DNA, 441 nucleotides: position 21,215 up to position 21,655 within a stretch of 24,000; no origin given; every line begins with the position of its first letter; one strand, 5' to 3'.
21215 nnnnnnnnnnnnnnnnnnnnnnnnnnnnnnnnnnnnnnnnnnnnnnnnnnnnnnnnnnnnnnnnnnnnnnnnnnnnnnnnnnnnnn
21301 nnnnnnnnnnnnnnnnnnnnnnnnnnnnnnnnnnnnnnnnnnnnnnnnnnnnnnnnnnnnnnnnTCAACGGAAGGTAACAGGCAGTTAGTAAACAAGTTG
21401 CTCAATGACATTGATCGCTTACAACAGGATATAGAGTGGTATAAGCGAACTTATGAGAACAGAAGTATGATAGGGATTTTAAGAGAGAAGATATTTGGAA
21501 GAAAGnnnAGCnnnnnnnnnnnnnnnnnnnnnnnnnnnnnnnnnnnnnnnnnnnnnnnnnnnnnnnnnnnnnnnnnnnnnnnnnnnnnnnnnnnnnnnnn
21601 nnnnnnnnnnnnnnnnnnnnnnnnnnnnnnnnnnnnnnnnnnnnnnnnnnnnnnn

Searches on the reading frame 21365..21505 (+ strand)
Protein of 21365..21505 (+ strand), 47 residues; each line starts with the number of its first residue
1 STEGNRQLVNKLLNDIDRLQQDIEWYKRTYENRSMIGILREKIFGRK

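Call 38: find_homologous_proteins(query=A4, max_evalue=10)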
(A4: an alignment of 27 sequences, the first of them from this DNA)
Query A4 (27 sequences) (47 aa, profile of the alignment): 7 proteins with E <= 10 among 56 candidates.
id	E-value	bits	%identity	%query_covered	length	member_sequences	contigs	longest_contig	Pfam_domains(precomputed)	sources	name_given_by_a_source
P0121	2.9e-14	70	74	98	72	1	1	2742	-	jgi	jgi:uncharacterized coiled-coil protein SlyX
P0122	2.8e-13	67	76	94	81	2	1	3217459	-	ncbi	-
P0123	2.9e-13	67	35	66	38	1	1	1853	-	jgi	-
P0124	3.4e-13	67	68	100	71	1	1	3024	-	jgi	jgi:hypothetical protein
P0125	1.1e-12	65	66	100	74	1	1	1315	-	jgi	jgi:hypothetical protein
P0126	1.3e-12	65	63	87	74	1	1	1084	-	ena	-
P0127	1.8e-12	64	66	94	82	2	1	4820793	-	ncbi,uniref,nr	ncbi:hypothetical protein TH63_04820 [Rufibacter radiotolerans]|uniref:Uncharacterized protein n=2 T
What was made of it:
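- Tried and rejected: Only 56 candidates were collected and 7 small proteins returned (call 38).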

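Call 48: search_protein_representatives(alignment_id=A5)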
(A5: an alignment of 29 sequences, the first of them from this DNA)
Query: 29 sequences, 48 profile positions. Proteins with E-value up to 0.001 (for the whole library): 172; up to 1e-10: 69; up to 1e-30: 1. The best 150 are listed.
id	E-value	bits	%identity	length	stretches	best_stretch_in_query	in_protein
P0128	2.7e-35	135.9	-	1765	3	6-45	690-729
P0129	6.5e-26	105.8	-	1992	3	3-47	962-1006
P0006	1.3e-24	101.7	-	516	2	4-46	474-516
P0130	2.4e-16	75.2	-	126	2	3-47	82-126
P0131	4.7e-16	74.3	-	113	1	2-44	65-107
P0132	5.1e-16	74.1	-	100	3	2-46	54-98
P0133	7.2e-16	73.7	-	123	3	3-44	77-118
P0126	8.2e-16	73.5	-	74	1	1-44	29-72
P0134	1.0e-15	73.2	-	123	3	2-46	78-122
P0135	1.1e-15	73.0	-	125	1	2-47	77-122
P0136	3.8e-15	71.4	-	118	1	3-47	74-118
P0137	3.9e-15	71.3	-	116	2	2-47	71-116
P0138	4.6e-15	71.1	-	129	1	2-46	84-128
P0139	4.9e-15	71.0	-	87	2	2-45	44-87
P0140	6.1e-15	70.7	-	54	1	2-47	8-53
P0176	2.1e-11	59.4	-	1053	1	3-47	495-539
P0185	2.0e-10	56.2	-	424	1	3-48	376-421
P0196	6.5e-10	54.6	-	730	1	4-46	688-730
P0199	8.8e-10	54.2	-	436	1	15-46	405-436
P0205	1.3e-09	53.7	-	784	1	8-47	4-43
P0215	7.2e-09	51.3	-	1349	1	4-46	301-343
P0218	8.4e-09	51.0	-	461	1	11-46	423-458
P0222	1.6e-08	50.2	-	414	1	3-47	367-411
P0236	9.1e-08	47.7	-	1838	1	8-45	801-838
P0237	1.1e-07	47.5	-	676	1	8-46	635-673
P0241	1.7e-07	46.9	-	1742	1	8-45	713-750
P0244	2.2e-07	46.5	-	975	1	5-46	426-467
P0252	9.4e-07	44.5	-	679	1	6-47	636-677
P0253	9.4e-07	44.5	-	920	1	4-47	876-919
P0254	1.6e-06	43.7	-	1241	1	9-46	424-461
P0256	1.8e-06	43.6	-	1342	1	5-47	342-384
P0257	2.2e-06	43.3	-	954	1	5-46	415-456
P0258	2.5e-06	43.1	-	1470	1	2-45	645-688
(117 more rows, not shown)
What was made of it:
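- Checked: The tail is conserved, in 172 proteins at E<=1e-3 (call 48).
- Tail-profile search (172 hits, call 48).
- Tried and rejected: The exhaustive search was needed (call 48).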

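Call 51: search_protein_families(library=pfam, proteins=[P0128, P0129, P0176, P0215, P0236, P0244], max_evalue=0.0001)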
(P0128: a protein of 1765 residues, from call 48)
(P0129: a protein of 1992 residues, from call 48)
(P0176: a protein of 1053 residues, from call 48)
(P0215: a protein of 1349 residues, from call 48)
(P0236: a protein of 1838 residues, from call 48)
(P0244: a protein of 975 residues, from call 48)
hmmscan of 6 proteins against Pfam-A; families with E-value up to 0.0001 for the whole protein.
P0128 (1765 aa): 5 families
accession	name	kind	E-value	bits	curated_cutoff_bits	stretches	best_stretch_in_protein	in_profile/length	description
PF00535.33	Glycos_transf_2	-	1.2e-22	81.1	23.3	1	853-961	1-109/168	Glycosyl transferase family 2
PF00534.26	Glycos_transf_1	-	5.3e-21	75.3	26.4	1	1566-1731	2-168/172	Glycosyl transferases group 1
PF13692.12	Glyco_trans_1_4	-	6.5e-19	69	27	1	1580-1704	2-126/142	Glycosyl transferases group 1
PF03567.20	Sulfotransfer_2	-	8.2e-12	46.2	22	1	3-195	5-251/252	Sulfotransferase family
PF13641.12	Glyco_tranf_2_3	-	3.7e-08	34.1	27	1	852-1066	3-216/230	Glycosyltransferase like family 2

P0129 (1992 aa): 8 families
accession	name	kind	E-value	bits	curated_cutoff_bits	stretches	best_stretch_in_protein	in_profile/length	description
PF00534.26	Glycos_transf_1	-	1.8e-22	80.1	26.4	1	1794-1951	3-161/172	Glycosyl transferases group 1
PF00535.33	Glycos_transf_2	-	3e-20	73.3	23.3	1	1080-1187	1-108/168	Glycosyl transferase family 2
PF13692.12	Glyco_trans_1_4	-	5.9e-17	62.7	27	1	1807-1945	2-139/142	Glycosyl transferases group 1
PF08242.18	Methyltransf_12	-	4.7e-10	40.5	30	1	84-182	1-98/98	Methyltransferase domain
PF13489.12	Methyltransf_23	-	6.8e-09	36.1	27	1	75-239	16-162/164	Methyltransferase domain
PF13641.12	Glyco_tranf_2_3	-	1.6e-08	35.3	27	1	1079-1291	3-214/230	Glycosyltransferase like family 2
PF13649.12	Methyltransf_25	-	3.9e-06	27.9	27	1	83-180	1-97/97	Methyltransferase domain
PF08241.18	Methyltransf_11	-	4.8e-06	27.6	21.2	1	84-184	1-95/95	Methyltransferase domain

P0176 (1053 aa): 3 families
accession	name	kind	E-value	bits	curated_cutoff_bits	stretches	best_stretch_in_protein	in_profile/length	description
PF00535.33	Glycos_transf_2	-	2.9e-65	219.7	23.3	2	806-963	1-158/168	Glycosyl transferase family 2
PF10111.15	Glyco_tranf_2_2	-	1.3e-28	100.8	27.3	2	806-1015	1-223/276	Glycosyltransferase like family 2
PF13641.12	Glyco_tranf_2_3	-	3.2e-23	83.4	27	2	805-1011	3-211/230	Glycosyltransferase like family 2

P0215 (1349 aa): 10 families
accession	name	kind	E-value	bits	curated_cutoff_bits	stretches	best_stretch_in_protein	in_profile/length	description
PF00535.33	Glycos_transf_2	-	3.5e-35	121.9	23.3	2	447-561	1-114/168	Glycosyl transferase family 2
PF00534.26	Glycos_transf_1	-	4.5e-33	114.7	26.4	1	1144-1303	9-168/172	Glycosyl transferases group 1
PF13578.12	Methyltransf_24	-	3.2e-26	92.7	26.3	1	41-157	1-105/105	Methyltransferase domain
PF13692.12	Glyco_trans_1_4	-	1.3e-23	84.3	27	1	1153-1289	4-138/142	Glycosyl transferases group 1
PF16994.11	Glyco_trans_4_5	-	1.7e-19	70.7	26.6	1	982-1087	3-110/172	Glycosyl-transferase family 4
PF13641.12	Glyco_tranf_2_3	-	3.3e-14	53.9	27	1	697-914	3-215/230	Glycosyltransferase like family 2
PF13632.12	Glyco_trans_2_3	-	1.5e-09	38.4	27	1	833-912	46-125/198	Glycosyl transferase family group 2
PF10111.15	Glyco_tranf_2_2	-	5.6e-08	33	27.3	0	463-642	18-215/276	Glycosyltransferase like family 2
PF20706.3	GT4-conflict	-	2.3e-07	30.6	26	1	1143-1271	190-325/385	Family 4 Glycosyltransferase in conflict systems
PF13506.12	Glyco_transf_21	-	1.7e-05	24.8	21.7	1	764-905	22-149/174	Glycosyl transferase family 21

P0236 (1838 aa): 11 families
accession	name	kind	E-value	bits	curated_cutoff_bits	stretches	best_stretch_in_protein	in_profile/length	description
PF00535.33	Glycos_transf_2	-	1.1e-36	126.8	23.3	2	943-1101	1-166/168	Glycosyl transferase family 2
PF00534.26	Glycos_transf_1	-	2.8e-27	95.8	26.4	1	1635-1799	7-171/172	Glycosyl transferases group 1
PF13692.12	Glyco_trans_1_4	-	1.2e-22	81.2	27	1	1645-1784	3-140/142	Glycosyl transferases group 1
PF16994.11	Glyco_trans_4_5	-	2.5e-16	60.3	26.6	1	1478-1610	5-135/172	Glycosyl-transferase family 4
PF13641.12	Glyco_tranf_2_3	-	7.1e-15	56.1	27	1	1192-1415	1-220/230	Glycosyltransferase like family 2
PF13489.12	Methyltransf_23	-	9.3e-09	35.7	27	1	73-239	14-160/164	Methyltransferase domain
PF08242.18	Methyltransf_12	-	4.1e-08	34.3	30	1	86-183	1-97/98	Methyltransferase domain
PF13524.12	Glyco_trans_1_2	-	6.8e-08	33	25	1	1696-1809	27-137/144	Glycosyl transferase-like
PF13632.12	Glyco_trans_2_3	-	1.1e-07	32.3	27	0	1272-1412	2-129/198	Glycosyl transferase family group 2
PF10111.15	Glyco_tranf_2_2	-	2.7e-07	30.8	27.3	0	943-1064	1-129/276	Glycosyltransferase like family 2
PF08241.18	Methyltransf_11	-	3.2e-06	28.1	21.2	1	86-186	1-95/95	Methyltransferase domain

P0244 (975 aa): 5 families
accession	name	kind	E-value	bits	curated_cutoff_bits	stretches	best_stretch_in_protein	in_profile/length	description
PF00535.33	Glycos_transf_2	-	2.4e-36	125.7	23.3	1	725-889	1-165/168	Glycosyl transferase family 2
PF13641.12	Glyco_tranf_2_3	-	5.4e-20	72.8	27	1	724-918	3-203/230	Glycosyltransferase like family 2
PF10111.15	Glyco_tranf_2_2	-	2.7e-14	53.8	27.3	1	725-933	1-222/276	Glycosyltransferase like family 2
PF04488.21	Gly_transf_sug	-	3.5e-12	47.3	23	1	17-98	1-91/93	Glycosyltransferase sugar-binding region containing DXD motif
PF04572.17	Gb3_synth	-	2.4e-10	41.1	22.3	1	122-230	3-118/131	Alpha 1,4-glycosyltransferase conserved region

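Call 52: search_protein_families(library=pfam, proteins=[P0241, P0254, P0256, P0258, P0257, P0253, P0205], max_evalue=0.0001)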
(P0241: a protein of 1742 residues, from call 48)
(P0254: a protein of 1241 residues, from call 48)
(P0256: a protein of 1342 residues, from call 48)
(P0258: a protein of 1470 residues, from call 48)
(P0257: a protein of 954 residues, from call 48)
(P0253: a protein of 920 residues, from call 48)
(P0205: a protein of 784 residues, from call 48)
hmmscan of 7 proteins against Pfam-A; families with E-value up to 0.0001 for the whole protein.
P0241 (1742 aa): 9 families
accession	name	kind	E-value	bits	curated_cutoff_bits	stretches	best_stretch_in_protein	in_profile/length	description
PF00535.33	Glycos_transf_2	-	6.3e-36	124.3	23.3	2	849-1004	1-163/168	Glycosyl transferase family 2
PF00534.26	Glycos_transf_1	-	9e-32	110.4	26.4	1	1541-1699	12-170/172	Glycosyl transferases group 1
PF13692.12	Glyco_trans_1_4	-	5.5e-26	92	27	1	1548-1685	5-140/142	Glycosyl transferases group 1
PF16994.11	Glyco_trans_4_5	-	2.9e-15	56.9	26.6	1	1381-1517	5-139/172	Glycosyl-transferase family 4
PF13641.12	Glyco_tranf_2_3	-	3.3e-12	47.3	27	1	1111-1321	16-221/230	Glycosyltransferase like family 2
PF10111.15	Glyco_tranf_2_2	-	1.7e-11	44.6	27.3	1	849-1044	1-216/276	Glycosyltransferase like family 2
PF13632.12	Glyco_trans_2_3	-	4.8e-10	40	27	0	1182-1320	7-132/198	Glycosyl transferase family group 2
PF20706.3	GT4-conflict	-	2.3e-07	30.6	26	1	1542-1669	195-324/385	Family 4 Glycosyltransferase in conflict systems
PF13524.12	Glyco_trans_1_2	-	3.1e-07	30.9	25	1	1575-1710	13-137/144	Glycosyl transferase-like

P0254 (1241 aa): 7 families
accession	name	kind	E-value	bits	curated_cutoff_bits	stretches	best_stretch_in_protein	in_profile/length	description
PF00535.33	Glycos_transf_2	-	4.3e-40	137.8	23.3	1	735-898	1-164/168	Glycosyl transferase family 2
PF10111.15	Glyco_tranf_2_2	-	5.3e-18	65.9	27.3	1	735-944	1-223/276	Glycosyltransferase like family 2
PF04488.21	Gly_transf_sug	-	7.4e-16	59.1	23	1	17-100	1-92/93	Glycosyltransferase sugar-binding region containing DXD motif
PF13641.12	Glyco_tranf_2_3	-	1.6e-15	58.2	27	1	734-836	3-111/230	Glycosyltransferase like family 2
PF01762.27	Galactosyl_T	-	1.2e-14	55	23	1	998-1174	4-192/195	Galactosyltransferase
PF04572.17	Gb3_synth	-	8.1e-10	39.4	22.3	1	123-216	3-104/131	Alpha 1,4-glycosyltransferase conserved region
PF02434.22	Fringe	-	9.5e-05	22.3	21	0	983-1145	8-161/250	Fringe-like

P0256 (1342 aa): 3 families
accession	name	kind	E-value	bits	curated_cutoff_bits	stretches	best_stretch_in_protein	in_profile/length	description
PF05045.17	RgpF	-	1.3e-44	153.2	25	2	485-720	1-246/503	Rhamnan synthesis protein F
PF13578.12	Methyltransf_24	-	3.9e-26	92.4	26.3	1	49-165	1-105/105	Methyltransferase domain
PF00534.26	Glycos_transf_1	-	1.6e-07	31.5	26.4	1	902-1064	1-164/172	Glycosyl transferases group 1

P0258 (1470 aa): 7 families
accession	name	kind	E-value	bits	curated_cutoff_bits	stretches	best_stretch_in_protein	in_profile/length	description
PF00535.33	Glycos_transf_2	-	2.3e-44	151.7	23.3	2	923-1082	1-166/168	Glycosyl transferase family 2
PF10111.15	Glyco_tranf_2_2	-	1.2e-12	48.4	27.3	1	1181-1418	1-230/276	Glycosyltransferase like family 2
PF13641.12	Glyco_tranf_2_3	-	3.8e-11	43.9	27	1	1178-1387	1-200/230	Glycosyltransferase like family 2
PF13489.12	Methyltransf_23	-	5.7e-09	36.4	27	1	74-244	11-160/164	Methyltransferase domain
PF00398.26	RrnaAD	-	7.4e-06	25.7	24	1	84-152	30-102/263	Ribosomal RNA adenine dimethylase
PF13649.12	Methyltransf_25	-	1.5e-05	26.1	27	1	88-186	1-96/97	Methyltransferase domain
PF08242.18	Methyltransf_12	-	2.1e-05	25.6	30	1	89-188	1-97/98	Methyltransferase domain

P0257 (954 aa): 4 families
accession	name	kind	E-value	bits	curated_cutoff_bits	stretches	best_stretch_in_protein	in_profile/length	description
PF00535.33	Glycos_transf_2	-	1.5e-41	142.6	23.3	1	708-833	1-127/168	Glycosyl transferase family 2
PF10111.15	Glyco_tranf_2_2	-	2.4e-16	60.5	27.3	1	708-930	1-231/276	Glycosyltransferase like family 2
PF01762.27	Galactosyl_T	-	1.3e-15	58.1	23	1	26-198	5-189/195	Galactosyltransferase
PF13641.12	Glyco_tranf_2_3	-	8.8e-14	52.5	27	1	707-815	3-116/230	Glycosyltransferase like family 2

P0253 (920 aa): 2 families
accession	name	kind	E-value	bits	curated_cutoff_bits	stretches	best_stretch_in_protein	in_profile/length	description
PF03567.20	Sulfotransfer_2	-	1.8e-17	64.8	22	1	3-196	5-252/252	Sulfotransferase family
PF13469.12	Sulfotransfer_3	-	7.8e-05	23.5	27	0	218-352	2-144/216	Sulfotransferase family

P0205 (784 aa): 4 families
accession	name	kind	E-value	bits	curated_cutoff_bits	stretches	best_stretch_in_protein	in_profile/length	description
PF00535.33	Glycos_transf_2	-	1.2e-13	51.8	23.3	1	132-303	2-167/168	Glycosyl transferase family 2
PF00534.26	Glycos_transf_1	-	3.8e-10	40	26.4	1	636-779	13-162/172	Glycosyl transferases group 1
PF13692.12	Glyco_trans_1_4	-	1.1e-07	32.7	27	1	640-772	3-139/142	Glycosyl transferases group 1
PF13641.12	Glyco_tranf_2_3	-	5.5e-06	27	27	1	131-349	4-218/230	Glycosyltransferase like family 2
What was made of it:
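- Closest known: WbbB. Same: Fused relatives of the present family (P0244, P0254, P0128, P0129, P0236) have the same terminator-coil-polymerase single-chain layout (calls 51, 52).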

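Call 54: search_solved_structures(query=A5, max_evalue=10, show_alignments=3)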
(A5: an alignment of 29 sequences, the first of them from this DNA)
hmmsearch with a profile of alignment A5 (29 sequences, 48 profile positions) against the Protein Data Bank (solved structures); distinct sequences matched with E-value up to 10: 4.
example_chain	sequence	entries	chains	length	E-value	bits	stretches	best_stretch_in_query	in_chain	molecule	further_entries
1lj2_A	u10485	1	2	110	0.014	18.3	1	4-29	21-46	NONSTRUCTURAL RNA-BINDING PROTEIN 34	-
1hf9_A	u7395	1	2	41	0.84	12.6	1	3-24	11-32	ATPASE INHIBITOR (MITOCHONDRIAL)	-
9v1i_lM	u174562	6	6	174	1.1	12.2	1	18-31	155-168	60S ribosomal protein L11, putative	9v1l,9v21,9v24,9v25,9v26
7wbn_A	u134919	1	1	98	1.2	12.1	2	3-24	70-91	RevCC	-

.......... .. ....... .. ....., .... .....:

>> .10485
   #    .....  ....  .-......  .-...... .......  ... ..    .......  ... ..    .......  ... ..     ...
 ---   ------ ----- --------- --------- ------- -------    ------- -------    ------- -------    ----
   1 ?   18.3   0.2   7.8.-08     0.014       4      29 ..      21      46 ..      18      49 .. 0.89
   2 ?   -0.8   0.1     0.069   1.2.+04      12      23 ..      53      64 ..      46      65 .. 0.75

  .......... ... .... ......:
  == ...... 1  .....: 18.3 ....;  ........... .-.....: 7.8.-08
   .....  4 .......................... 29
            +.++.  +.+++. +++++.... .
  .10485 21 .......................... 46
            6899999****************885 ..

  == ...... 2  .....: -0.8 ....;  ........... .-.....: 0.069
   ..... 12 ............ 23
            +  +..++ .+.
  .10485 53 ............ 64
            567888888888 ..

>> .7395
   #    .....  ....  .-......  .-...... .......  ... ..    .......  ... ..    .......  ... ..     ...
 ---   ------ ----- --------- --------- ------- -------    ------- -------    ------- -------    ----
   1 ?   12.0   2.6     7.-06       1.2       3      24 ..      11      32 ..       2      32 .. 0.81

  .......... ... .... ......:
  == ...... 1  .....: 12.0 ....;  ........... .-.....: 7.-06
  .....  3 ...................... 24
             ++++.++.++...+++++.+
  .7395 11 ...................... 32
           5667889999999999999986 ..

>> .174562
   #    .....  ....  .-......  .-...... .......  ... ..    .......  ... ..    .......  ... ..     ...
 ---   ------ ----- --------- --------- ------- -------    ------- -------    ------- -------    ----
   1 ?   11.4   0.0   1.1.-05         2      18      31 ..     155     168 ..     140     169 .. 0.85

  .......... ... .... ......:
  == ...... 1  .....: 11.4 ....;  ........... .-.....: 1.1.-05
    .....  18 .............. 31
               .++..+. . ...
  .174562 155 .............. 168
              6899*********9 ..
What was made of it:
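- Closest known: WbbB. Different: The tag at the coil-polymerase junction was not found in any PDB chain sequence by a profile search (call 54).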

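Call 73: list_cluster_members(proteins=[P0128, P0129, P0196, P0218, P0222, P0237, P0252, P0185, P0199, P0244])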
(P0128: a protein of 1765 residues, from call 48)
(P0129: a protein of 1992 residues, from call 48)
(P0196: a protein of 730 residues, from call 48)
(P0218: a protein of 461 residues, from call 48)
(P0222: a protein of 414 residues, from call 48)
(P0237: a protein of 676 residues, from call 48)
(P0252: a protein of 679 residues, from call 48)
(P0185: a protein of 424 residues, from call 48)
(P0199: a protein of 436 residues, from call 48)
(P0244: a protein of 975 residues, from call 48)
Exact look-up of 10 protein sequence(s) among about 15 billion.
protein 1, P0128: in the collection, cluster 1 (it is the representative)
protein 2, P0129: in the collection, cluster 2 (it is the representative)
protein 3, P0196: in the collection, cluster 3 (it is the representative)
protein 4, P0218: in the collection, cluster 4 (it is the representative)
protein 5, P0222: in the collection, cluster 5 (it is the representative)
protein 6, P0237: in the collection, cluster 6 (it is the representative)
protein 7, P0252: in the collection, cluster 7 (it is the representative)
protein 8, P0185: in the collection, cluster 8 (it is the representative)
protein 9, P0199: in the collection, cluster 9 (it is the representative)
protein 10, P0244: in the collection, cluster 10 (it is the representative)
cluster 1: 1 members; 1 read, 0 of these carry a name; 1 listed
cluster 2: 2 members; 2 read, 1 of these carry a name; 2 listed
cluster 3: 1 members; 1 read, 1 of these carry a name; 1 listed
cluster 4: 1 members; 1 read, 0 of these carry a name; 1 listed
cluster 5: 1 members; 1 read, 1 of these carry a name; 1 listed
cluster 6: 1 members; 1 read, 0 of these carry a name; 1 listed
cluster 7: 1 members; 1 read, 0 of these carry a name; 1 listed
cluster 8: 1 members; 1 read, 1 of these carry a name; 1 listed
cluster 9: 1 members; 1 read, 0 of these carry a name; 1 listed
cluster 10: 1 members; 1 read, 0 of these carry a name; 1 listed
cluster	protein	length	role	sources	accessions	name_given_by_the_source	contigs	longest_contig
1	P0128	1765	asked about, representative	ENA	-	-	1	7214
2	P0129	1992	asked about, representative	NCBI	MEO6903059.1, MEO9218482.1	MAG: glycosyltransferase [Bacteroidia bacterium]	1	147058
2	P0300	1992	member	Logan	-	-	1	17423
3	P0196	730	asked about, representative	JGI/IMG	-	SAM-dependent methyltransferase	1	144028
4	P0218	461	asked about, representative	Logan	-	-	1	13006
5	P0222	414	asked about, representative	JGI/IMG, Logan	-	hypothetical protein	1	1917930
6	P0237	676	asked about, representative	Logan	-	-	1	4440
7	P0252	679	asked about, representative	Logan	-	-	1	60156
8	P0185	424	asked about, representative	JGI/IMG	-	hypothetical protein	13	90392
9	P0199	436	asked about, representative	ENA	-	-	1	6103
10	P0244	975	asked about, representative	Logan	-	-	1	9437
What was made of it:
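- Tried and rejected: Most clusters carry no name, and only 'Bacteroidia bacterium' was recovered (call 73).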

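Call 74: search_solved_structures(query=P0196, max_evalue=0.01)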
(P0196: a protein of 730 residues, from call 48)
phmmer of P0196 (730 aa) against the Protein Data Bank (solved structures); distinct sequences matched with E-value up to 0.01: 5.
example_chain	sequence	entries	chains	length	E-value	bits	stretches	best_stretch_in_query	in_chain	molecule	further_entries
8k5l_A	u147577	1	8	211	2.8e-05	25.6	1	104-239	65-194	tRNA (cmo5U34)-methyltransferase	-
4kdr_A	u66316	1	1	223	0.0005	21.5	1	64-198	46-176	3-demethylubiquinone-9 3-methyltransferase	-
5dpm_A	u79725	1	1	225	0.00052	21.4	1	64-198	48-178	Ubiquinone biosynthesis O-methyltransferase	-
4kdc_A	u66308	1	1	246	0.009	17.3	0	64-195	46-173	3-demethylubiquinone-9 3-methyltransferase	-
7wzg_A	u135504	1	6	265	0.01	17.2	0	70-185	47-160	Cypemycin N-terminal methyltransferase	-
